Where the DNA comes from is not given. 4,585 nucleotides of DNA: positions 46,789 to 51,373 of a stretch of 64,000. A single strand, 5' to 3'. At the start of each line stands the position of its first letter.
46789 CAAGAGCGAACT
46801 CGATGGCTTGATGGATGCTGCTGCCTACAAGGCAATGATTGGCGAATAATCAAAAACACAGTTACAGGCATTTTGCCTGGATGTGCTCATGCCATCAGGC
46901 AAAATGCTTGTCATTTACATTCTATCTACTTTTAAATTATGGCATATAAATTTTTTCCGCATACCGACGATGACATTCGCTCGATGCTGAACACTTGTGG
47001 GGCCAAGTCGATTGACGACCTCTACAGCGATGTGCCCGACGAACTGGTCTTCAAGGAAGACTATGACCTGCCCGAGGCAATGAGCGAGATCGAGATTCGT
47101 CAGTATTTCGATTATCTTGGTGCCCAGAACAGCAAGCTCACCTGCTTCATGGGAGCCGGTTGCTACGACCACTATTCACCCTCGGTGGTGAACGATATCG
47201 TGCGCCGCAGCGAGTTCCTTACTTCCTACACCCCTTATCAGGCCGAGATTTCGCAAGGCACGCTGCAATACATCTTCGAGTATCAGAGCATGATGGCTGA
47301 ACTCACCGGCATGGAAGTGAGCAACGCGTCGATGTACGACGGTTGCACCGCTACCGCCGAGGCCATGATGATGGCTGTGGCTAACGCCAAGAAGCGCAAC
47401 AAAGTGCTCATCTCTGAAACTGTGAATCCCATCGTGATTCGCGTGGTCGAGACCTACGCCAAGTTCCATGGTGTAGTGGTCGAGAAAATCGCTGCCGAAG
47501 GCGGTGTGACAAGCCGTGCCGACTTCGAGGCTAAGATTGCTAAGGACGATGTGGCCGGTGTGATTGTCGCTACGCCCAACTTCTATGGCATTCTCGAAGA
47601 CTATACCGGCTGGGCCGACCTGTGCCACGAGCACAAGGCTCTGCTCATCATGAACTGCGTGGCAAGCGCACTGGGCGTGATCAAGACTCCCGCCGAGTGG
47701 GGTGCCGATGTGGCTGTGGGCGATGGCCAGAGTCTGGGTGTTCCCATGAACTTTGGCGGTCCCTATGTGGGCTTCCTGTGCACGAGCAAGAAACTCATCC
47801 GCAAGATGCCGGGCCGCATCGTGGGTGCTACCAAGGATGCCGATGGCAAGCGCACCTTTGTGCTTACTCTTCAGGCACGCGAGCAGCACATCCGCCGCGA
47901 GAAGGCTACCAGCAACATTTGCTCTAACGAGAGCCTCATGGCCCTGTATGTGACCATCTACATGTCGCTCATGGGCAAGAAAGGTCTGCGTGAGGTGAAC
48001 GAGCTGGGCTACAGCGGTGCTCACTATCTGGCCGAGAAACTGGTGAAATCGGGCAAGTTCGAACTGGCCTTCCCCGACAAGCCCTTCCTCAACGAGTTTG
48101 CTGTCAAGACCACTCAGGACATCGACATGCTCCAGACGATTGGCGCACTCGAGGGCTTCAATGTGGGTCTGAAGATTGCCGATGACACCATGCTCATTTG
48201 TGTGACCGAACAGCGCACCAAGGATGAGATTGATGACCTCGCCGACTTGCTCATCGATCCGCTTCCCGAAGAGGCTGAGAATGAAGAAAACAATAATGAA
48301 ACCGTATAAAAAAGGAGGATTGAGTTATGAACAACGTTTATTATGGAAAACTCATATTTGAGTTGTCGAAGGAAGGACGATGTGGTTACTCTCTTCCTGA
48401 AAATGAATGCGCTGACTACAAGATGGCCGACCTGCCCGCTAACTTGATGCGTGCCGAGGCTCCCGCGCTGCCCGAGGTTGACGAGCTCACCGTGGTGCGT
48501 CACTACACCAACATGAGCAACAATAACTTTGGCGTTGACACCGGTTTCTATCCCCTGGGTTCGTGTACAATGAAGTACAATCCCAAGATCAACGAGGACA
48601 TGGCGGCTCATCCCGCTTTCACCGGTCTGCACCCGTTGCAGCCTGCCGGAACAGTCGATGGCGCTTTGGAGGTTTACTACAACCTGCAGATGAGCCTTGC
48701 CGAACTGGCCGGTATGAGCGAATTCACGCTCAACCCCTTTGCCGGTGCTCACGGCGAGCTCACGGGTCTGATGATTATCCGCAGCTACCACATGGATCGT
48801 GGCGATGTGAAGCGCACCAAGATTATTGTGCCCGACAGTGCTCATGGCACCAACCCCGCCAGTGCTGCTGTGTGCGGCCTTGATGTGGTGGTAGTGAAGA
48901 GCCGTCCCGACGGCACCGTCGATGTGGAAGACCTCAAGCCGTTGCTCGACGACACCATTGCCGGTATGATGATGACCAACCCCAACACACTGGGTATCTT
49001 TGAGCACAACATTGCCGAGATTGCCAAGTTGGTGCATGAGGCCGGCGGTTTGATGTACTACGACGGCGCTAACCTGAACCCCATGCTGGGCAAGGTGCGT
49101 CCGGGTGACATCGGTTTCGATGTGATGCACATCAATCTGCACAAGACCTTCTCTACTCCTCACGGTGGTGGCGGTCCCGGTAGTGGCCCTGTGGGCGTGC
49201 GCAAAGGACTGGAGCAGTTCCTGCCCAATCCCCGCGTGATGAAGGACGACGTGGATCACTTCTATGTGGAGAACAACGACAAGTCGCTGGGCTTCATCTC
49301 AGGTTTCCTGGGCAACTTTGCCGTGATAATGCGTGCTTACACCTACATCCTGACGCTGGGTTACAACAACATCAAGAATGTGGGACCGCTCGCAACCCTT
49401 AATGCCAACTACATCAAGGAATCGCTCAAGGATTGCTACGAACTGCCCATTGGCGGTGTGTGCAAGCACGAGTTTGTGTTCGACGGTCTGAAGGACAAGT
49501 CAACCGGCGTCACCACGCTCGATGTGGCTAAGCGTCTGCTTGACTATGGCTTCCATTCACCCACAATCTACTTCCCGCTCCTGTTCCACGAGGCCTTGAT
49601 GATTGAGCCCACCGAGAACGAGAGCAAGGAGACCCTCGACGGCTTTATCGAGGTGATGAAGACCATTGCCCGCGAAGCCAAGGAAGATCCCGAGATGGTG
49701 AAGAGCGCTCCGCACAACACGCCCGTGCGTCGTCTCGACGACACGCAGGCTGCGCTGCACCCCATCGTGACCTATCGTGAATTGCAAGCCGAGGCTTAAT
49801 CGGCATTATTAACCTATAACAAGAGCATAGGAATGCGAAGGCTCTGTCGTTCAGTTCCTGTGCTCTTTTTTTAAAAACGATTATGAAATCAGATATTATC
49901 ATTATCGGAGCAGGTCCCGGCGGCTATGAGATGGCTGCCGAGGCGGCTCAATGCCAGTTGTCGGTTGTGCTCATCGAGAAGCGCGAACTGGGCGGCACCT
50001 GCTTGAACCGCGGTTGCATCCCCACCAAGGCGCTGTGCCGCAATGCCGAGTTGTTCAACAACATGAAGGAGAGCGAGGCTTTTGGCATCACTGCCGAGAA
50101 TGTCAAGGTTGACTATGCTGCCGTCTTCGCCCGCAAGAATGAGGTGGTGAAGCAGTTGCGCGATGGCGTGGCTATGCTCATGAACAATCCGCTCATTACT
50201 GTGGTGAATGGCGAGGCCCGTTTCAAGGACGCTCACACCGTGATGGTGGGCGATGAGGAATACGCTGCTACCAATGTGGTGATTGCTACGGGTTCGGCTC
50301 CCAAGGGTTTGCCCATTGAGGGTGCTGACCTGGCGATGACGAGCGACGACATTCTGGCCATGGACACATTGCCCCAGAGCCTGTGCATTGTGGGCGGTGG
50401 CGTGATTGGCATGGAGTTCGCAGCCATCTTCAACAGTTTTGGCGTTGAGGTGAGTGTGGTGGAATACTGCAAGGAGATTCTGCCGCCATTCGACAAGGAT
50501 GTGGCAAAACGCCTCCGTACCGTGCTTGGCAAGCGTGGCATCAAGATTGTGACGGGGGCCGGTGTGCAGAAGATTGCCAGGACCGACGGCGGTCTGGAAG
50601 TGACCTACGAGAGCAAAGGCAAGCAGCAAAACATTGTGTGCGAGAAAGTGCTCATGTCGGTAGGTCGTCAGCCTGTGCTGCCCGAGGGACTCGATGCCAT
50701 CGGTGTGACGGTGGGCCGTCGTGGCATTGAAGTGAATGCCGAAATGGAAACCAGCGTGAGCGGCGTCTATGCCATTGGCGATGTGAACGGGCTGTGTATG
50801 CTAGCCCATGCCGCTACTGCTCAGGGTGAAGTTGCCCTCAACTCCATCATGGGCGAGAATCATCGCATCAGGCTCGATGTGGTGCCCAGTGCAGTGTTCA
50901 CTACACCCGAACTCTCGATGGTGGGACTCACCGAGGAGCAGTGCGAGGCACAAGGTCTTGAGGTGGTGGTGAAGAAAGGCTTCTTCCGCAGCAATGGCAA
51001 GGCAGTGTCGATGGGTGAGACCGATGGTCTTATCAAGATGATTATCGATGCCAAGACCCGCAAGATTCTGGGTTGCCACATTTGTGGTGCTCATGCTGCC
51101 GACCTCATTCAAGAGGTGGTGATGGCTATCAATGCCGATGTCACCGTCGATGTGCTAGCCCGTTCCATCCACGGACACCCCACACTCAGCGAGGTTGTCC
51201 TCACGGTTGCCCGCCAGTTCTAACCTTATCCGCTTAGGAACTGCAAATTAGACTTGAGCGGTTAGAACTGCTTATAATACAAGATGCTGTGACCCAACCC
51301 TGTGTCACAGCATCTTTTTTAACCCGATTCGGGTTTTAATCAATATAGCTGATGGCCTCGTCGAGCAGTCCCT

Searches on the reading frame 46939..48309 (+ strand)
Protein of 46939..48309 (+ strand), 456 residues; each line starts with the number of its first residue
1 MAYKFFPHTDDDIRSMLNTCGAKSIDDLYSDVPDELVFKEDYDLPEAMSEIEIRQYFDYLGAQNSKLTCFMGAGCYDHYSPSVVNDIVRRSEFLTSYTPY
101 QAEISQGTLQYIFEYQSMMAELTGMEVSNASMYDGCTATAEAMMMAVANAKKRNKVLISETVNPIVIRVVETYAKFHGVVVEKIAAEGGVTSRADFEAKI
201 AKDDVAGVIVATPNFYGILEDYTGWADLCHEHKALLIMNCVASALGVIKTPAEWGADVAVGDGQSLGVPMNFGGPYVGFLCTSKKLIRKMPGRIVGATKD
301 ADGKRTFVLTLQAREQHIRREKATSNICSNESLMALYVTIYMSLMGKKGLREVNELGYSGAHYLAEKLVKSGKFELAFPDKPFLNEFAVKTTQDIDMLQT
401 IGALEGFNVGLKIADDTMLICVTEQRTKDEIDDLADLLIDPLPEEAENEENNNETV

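Call 81: search_protein_families(library=pfam, proteins=[window:46939-48309:+], max_evalue=0.00001)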
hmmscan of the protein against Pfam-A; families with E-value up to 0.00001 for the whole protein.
window:46939-48309:+ (456 aa): 2 families
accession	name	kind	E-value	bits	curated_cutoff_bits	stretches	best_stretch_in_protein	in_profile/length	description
PF02347.22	GDC-P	-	1.1e-133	446.7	26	1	4-437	2-428/429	Glycine cleavage system P-protein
PF00266.25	Aminotran_5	-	1.1e-06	28.4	21.5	1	134-379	68-302/371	Aminotransferase class-V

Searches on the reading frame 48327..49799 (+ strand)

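Call 81: search_protein_families(library=pfam, proteins=[window:48327-49799:+], max_evalue=0.00001)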
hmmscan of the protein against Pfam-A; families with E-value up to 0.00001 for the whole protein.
window:48327-49799:+ (490 aa): 3 families
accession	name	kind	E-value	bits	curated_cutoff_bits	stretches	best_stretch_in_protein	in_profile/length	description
PF21478.3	GcvP2_C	-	4e-27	95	27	1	355-453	4-104/122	Glycine dehydrogenase, C-terminal domain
PF00266.25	Aminotran_5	-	3.8e-07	29.9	21.5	1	162-280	87-207/371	Aminotransferase class-V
PF02347.22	GDC-P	-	5.7e-06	25.9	26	0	34-300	29-284/429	Glycine cleavage system P-protein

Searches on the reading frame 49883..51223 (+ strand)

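Call 81: search_protein_families(library=pfam, proteins=[window:49883-51223:+], max_evalue=0.00001)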
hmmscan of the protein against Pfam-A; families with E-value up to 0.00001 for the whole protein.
window:49883-51223:+ (446 aa): 6 families
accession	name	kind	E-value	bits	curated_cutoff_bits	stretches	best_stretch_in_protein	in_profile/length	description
PF07992.20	Pyr_redox_2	-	1.2e-71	242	26.1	1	4-315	2-291/291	Pyridine nucleotide-disulphide oxidoreductase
PF02852.28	Pyr_redox_dim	-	1.3e-35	122.4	25.3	1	334-441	1-108/110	Pyridine nucleotide-disulphide oxidoreductase, dimerisation domain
PF00070.33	Pyr_redox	-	4.1e-23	82.1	22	1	167-242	2-79/82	Pyridine nucleotide-disulphide oxidoreductase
PF13738.12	Pyr_redox_3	-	1.9e-19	70.5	30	1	6-299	1-305/305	Pyridine nucleotide-disulphide oxidoreductase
PF01134.28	GIDA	-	1.4e-10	41.3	22.1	1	4-146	1-158/391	Glucose inhibited division protein A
PF03486.20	HI0933_like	-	5.3e-07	29.8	50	0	4-35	2-33/244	HI0933-like protein Rossmann domain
